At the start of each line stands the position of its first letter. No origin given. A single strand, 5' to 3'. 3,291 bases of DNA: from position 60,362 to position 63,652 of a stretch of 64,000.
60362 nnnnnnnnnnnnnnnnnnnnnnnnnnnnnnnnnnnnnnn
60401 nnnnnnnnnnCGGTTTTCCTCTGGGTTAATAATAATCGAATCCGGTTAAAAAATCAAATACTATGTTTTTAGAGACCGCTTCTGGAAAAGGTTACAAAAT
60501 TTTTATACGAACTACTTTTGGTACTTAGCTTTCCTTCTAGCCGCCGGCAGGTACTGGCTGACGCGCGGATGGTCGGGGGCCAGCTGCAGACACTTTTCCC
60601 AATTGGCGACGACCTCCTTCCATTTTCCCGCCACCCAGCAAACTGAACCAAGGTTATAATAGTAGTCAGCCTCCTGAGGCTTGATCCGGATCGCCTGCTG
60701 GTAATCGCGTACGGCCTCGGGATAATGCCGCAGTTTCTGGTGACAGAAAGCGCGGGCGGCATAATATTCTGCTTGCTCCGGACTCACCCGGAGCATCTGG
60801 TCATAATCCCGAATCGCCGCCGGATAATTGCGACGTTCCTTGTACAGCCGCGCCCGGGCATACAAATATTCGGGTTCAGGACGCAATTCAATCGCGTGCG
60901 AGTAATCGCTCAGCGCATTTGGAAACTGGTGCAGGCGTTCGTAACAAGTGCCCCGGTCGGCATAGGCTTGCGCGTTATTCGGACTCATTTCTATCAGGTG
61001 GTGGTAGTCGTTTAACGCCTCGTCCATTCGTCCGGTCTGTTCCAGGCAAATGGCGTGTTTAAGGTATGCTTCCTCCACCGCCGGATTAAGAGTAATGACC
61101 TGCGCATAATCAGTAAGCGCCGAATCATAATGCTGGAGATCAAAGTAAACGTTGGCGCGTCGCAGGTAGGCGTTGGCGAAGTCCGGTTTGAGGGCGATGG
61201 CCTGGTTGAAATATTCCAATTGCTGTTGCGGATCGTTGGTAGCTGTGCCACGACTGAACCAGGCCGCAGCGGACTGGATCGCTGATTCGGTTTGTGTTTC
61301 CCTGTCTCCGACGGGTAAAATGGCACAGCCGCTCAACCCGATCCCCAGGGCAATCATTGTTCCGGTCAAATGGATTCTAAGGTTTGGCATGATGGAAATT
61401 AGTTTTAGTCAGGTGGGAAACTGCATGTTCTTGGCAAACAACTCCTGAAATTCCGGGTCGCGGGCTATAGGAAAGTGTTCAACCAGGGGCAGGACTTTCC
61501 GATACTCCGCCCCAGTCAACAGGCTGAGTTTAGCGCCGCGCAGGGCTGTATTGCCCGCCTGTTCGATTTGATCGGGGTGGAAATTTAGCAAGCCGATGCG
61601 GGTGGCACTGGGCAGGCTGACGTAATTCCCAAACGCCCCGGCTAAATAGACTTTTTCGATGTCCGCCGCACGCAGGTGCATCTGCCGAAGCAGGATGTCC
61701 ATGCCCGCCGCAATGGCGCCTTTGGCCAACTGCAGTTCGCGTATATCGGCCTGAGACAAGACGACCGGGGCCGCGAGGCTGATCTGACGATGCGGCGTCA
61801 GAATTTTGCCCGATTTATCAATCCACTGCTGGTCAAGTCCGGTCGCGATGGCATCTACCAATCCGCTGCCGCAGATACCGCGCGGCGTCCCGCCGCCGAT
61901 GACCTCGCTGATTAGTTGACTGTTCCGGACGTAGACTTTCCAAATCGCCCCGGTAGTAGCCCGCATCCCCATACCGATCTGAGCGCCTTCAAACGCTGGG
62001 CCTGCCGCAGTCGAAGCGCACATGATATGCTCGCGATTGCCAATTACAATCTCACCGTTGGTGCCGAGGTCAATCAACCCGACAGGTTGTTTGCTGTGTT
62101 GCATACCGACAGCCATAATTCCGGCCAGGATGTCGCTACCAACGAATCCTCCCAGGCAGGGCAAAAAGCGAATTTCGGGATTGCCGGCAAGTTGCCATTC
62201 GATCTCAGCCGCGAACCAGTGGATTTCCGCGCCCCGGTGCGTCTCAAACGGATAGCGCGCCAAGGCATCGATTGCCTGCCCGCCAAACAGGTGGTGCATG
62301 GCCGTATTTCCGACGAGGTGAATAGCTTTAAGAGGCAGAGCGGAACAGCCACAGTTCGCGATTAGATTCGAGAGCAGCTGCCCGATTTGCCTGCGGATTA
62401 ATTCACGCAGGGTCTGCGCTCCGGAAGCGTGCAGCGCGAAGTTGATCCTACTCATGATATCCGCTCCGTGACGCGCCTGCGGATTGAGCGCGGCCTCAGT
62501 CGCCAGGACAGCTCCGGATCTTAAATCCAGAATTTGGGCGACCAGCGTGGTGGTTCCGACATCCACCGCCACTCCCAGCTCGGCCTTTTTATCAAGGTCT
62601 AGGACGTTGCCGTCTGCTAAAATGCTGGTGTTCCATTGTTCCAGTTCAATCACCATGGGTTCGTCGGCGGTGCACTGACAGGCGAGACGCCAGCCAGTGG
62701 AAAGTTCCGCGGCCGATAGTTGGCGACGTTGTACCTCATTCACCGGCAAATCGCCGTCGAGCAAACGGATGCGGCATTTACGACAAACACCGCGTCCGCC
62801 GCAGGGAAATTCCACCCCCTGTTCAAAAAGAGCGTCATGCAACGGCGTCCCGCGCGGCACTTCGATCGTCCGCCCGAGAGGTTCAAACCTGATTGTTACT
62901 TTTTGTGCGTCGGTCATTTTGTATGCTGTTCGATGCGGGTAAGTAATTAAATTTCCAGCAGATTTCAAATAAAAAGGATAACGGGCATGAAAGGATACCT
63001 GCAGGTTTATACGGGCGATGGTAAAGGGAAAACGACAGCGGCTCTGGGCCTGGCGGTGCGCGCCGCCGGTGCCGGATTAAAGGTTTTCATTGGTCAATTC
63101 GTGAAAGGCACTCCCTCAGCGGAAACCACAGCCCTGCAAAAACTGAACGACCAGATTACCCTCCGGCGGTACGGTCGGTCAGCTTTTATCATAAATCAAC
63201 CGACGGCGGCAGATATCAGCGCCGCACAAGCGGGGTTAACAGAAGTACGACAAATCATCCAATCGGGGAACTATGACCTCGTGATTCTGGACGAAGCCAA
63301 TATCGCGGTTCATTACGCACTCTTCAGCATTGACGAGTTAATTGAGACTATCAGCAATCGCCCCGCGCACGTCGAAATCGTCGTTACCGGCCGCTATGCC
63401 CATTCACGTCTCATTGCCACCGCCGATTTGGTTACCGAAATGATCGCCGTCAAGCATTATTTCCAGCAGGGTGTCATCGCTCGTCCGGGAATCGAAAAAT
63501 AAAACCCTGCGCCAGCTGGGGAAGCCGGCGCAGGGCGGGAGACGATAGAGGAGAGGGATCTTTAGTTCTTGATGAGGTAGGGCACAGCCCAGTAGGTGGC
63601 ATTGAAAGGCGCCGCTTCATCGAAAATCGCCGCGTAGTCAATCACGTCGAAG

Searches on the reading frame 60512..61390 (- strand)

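Call 10: search_protein_families(library=pfam, proteins=[window:60512-61390:-], max_evalue=0.00001)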
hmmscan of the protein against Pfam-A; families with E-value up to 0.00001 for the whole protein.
window:60512-61390:- (292 aa): 21 families
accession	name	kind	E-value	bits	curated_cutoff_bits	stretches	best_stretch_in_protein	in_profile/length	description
PF00515.34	TPR_1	-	1e-36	123.7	27.8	2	72-103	1-32/34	Tetratricopeptide repeat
PF07719.23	TPR_2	-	5.2e-35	117.1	27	1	207-239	1-33/34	Tetratricopeptide repeat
PF13414.12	TPR_11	-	8.4e-31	105.8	26.8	1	223-250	10-37/42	TPR repeat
PF13181.12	TPR_8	-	1.6e-24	84.4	25.7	0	72-104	1-33/34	Tetratricopeptide repeat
PF13371.12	TPR_9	-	1.5e-22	79.8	35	2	182-242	4-64/73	Tetratricopeptide repeat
PF13432.12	TPR_16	-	5.1e-20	72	32.7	1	76-128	1-52/65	Tetratricopeptide repeat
PF13428.12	TPR_14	-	2e-18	65.5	23.5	0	73-113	2-42/44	Tetratricopeptide repeat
PF13431.12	TPR_17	-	3.8e-18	64.6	24.4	0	131-159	4-32/34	Tetratricopeptide repeat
PF13424.12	TPR_12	-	3.8e-17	62.7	30.1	1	107-171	4-76/77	Tetratricopeptide repeat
PF14559.12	TPR_19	-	1.1e-14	54.9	25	0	86-126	5-45/68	Tetratricopeptide repeat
PF13174.12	TPR_6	-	1.5e-11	44.6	26.3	0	107-138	1-32/33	Tetratricopeptide repeat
PF03704.23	BTAD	-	5.9e-08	33.6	22.1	1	33-134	21-124/146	Bacterial transcriptional activator domain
PF25062.1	ARM_TT21_N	-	8.3e-08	32.7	40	0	106-204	100-199/222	Tetratricopeptide repeat protein 21 N-terminal ARM repeat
PF24575.1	TPR_Slam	-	1.2e-07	32.5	35.2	0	176-205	50-79/104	Surface lipoprotein assembly modifier, N-terminal TPR repeats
PF12895.13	ANAPC3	-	5.3e-07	30.3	27.2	0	64-127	15-77/82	Anaphase-promoting complex, cyclosome, subunit 3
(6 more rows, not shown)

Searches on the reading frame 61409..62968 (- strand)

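Call 10: search_protein_families(library=pfam, proteins=[window:61409-62968:-], max_evalue=0.00001)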
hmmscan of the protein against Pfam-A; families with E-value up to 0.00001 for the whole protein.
window:61409-62968:- (519 aa): 3 families
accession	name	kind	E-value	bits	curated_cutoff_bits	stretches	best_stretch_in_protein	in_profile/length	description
PF14574.11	RACo_C_ter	-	7.6e-65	219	27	1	298-519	5-251/261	C-terminal domain of RACo the ASKHA domain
PF17651.6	Raco_middle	-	4.7e-43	147.1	26.8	1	131-291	1-162/163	RACo middle region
PF00111.32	Fer2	-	2.6e-11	43.7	21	1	29-101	4-76/77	2Fe-2S iron-sulfur cluster binding domain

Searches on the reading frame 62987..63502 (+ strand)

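Call 10: search_protein_families(library=pfam, proteins=[window:62987-63502:+], max_evalue=0.00001)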
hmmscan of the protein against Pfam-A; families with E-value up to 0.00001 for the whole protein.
window:62987-63502:+ (171 aa): 1 family
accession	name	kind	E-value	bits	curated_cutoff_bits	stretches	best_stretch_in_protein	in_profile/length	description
PF02572.21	CobA_CobO_BtuR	-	8.8e-62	208.8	25.7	1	2-170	2-171/172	ATP:corrinoid adenosyltransferase BtuR/CobO/CobP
